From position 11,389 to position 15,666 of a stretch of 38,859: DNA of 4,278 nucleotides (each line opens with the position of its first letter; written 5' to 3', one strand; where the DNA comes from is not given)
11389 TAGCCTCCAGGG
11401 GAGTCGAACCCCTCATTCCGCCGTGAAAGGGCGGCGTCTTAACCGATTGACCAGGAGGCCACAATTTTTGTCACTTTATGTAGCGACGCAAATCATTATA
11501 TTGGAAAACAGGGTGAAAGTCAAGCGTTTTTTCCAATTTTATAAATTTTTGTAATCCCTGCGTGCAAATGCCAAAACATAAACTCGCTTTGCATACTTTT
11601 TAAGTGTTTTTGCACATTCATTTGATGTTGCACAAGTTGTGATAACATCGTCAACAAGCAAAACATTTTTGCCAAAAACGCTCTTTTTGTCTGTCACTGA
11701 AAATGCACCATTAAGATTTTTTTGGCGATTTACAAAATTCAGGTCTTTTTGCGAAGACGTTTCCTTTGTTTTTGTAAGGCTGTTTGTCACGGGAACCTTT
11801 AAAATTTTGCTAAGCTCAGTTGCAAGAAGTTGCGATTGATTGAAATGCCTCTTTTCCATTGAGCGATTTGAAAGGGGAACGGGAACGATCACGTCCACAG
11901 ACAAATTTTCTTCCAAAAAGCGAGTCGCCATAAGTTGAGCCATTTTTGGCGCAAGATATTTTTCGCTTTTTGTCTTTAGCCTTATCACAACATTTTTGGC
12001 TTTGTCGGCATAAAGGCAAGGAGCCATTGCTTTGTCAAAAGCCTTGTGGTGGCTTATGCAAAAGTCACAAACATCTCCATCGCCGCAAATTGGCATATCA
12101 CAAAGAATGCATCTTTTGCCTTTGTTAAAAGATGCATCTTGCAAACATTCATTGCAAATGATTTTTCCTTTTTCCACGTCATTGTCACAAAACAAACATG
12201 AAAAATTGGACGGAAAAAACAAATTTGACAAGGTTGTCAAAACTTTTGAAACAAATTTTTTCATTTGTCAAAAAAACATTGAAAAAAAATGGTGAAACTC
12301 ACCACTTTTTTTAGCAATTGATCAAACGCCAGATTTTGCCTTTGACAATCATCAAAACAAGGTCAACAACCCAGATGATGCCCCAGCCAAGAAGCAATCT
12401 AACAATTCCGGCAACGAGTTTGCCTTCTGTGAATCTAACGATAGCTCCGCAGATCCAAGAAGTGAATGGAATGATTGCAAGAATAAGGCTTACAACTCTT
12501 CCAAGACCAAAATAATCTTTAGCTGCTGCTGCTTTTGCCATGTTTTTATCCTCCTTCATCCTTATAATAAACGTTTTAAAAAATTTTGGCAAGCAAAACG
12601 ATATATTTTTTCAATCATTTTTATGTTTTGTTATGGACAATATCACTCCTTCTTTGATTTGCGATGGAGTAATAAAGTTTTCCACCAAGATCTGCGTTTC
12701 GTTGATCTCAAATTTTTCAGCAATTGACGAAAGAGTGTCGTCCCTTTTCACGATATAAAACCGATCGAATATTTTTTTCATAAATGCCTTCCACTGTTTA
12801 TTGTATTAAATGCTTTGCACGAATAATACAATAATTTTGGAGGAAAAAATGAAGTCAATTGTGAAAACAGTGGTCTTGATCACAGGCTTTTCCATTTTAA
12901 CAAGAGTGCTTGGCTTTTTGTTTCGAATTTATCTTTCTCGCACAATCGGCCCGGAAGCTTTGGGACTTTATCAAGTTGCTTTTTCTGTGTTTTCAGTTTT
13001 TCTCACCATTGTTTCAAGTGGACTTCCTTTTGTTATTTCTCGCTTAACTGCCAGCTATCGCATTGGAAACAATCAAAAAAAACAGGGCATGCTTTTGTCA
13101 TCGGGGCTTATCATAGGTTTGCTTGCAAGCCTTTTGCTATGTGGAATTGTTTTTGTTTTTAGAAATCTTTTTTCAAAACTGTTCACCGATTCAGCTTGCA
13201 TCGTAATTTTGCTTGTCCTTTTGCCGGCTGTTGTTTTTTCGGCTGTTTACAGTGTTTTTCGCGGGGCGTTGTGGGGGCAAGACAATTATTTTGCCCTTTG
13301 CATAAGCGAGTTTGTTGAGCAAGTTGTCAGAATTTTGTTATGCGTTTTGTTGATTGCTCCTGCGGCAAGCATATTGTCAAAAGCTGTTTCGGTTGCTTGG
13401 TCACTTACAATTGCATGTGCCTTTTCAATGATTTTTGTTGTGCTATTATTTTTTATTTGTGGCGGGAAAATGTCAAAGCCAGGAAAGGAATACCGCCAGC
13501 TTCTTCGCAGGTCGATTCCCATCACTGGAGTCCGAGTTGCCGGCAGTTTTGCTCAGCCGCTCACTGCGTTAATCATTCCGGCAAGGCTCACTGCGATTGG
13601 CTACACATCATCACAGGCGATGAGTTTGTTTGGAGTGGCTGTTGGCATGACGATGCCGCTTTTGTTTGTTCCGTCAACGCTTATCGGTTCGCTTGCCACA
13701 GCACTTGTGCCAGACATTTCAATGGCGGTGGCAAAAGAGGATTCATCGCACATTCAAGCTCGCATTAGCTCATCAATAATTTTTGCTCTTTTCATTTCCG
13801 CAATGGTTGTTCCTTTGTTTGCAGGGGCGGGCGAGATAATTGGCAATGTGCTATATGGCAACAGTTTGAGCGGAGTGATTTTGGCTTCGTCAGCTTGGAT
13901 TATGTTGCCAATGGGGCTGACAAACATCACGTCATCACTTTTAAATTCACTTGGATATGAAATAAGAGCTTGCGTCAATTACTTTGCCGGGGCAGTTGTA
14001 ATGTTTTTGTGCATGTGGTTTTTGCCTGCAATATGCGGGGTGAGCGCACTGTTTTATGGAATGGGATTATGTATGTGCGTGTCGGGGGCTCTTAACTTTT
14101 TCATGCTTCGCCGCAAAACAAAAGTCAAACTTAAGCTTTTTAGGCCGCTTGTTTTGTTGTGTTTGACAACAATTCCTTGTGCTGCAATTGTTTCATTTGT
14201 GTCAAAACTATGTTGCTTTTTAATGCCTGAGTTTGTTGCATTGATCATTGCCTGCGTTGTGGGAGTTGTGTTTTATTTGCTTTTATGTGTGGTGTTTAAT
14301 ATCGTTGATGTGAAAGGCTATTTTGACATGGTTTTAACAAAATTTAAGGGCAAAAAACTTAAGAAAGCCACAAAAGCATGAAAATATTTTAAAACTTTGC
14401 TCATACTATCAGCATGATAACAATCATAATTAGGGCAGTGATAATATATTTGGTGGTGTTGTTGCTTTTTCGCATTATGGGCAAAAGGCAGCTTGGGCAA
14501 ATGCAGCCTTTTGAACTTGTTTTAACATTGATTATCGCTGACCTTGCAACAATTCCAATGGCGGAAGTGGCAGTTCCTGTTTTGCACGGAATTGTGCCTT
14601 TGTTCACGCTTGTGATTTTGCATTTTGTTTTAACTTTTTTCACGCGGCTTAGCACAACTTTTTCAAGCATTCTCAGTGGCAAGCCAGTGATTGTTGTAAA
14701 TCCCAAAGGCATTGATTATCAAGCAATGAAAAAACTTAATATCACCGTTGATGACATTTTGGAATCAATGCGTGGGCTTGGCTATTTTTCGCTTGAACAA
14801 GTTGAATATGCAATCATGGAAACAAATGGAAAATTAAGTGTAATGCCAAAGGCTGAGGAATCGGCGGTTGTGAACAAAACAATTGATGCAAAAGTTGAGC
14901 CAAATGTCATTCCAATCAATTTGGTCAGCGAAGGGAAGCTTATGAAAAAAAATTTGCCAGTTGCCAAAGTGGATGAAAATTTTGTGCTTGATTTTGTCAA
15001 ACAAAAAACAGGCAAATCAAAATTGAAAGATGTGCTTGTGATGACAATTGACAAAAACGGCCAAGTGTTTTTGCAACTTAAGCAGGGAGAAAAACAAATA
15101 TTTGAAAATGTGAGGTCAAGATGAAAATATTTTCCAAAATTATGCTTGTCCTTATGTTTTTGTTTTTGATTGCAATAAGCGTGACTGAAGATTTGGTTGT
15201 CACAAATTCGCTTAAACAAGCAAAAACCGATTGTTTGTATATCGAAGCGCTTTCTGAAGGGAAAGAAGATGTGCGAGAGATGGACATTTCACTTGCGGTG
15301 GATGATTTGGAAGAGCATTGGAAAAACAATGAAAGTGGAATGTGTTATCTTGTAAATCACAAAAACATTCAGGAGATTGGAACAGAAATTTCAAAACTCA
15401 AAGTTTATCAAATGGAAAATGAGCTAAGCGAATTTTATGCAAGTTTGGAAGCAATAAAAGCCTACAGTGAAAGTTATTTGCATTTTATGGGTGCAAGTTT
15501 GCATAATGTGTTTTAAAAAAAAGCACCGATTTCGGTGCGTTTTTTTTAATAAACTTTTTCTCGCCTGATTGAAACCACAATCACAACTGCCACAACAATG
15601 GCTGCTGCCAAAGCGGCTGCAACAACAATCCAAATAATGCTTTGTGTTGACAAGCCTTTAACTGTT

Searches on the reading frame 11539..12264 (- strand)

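Call 95: search_protein_families(library=pfam, proteins=[window:11539-12264:-], max_evalue=0.01)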
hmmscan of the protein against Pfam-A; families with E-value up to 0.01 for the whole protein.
window:11539-12264:- (241 aa): 3 families
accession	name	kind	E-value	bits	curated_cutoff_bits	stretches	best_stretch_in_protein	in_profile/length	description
PF18912.6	DZR_2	-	3.1e-07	30.5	27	1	13-69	2-55/56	Double zinc ribbon domain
PF00156.33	Pribosyltran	-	1.8e-05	24.6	26.3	1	146-224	42-113/158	Phosphoribosyl transferase domain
PF15610.12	PRTase_3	-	0.0093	15.8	28.7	0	107-234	40-174/264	PRTase ComF-like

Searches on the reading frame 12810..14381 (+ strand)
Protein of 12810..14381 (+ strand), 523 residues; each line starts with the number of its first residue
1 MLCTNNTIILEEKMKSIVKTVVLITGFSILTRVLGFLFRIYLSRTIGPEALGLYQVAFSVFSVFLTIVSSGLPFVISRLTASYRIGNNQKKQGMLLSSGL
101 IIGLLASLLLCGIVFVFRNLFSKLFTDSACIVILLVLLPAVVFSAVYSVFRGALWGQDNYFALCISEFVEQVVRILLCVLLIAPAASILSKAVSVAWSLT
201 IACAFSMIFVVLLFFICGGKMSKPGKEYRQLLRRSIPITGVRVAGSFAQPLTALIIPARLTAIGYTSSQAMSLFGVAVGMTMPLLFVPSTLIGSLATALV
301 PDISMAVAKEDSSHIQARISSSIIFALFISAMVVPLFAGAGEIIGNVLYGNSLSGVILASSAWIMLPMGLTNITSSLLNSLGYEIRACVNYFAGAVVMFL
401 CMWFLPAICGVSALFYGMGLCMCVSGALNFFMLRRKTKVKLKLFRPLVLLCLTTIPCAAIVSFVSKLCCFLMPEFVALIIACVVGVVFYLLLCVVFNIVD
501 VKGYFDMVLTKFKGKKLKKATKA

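Call 5: search_protein_families(library=ncbifam, proteins=[window:12810-14381:+])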
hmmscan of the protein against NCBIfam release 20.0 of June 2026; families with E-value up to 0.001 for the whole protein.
window:12810-14381:+ (523 aa): 1 family
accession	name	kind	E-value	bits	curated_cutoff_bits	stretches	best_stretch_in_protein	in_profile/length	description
TIGR02900.1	spore_V_B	equivalog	2e-64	218.2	372.3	1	22-492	6-488/488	stage V sporulation protein B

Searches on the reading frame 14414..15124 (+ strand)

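Call 95: search_protein_families(library=pfam, proteins=[window:14414-15124:+], max_evalue=0.01)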
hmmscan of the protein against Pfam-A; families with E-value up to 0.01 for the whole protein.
window:14414-15124:+ (236 aa): 2 families
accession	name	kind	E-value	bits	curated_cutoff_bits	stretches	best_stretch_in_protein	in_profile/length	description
PF04239.17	DUF421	-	1.6e-28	99.1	23.6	1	81-213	4-129/129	YetF C-terminal domain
PF20730.2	YetF_N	-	0.0024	18.1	26.5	1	2-75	2-75/76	YetF N-terminal transmembrane domain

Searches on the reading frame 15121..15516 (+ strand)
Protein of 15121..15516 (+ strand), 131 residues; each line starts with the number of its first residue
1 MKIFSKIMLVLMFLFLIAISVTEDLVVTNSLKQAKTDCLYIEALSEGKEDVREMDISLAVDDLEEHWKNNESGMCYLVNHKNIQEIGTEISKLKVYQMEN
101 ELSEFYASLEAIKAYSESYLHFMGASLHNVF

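Call 95: search_protein_families(library=pfam, proteins=[window:15121-15516:+], max_evalue=0.01)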
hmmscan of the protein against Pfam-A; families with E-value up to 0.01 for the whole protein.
window:15121-15516:+ (131 aa): 1 family
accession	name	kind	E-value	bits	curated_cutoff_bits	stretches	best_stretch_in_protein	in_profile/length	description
PF14276.11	DUF4363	-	2e-09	37.8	27.5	1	58-117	35-94/107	Domain of unknown function (DUF4363)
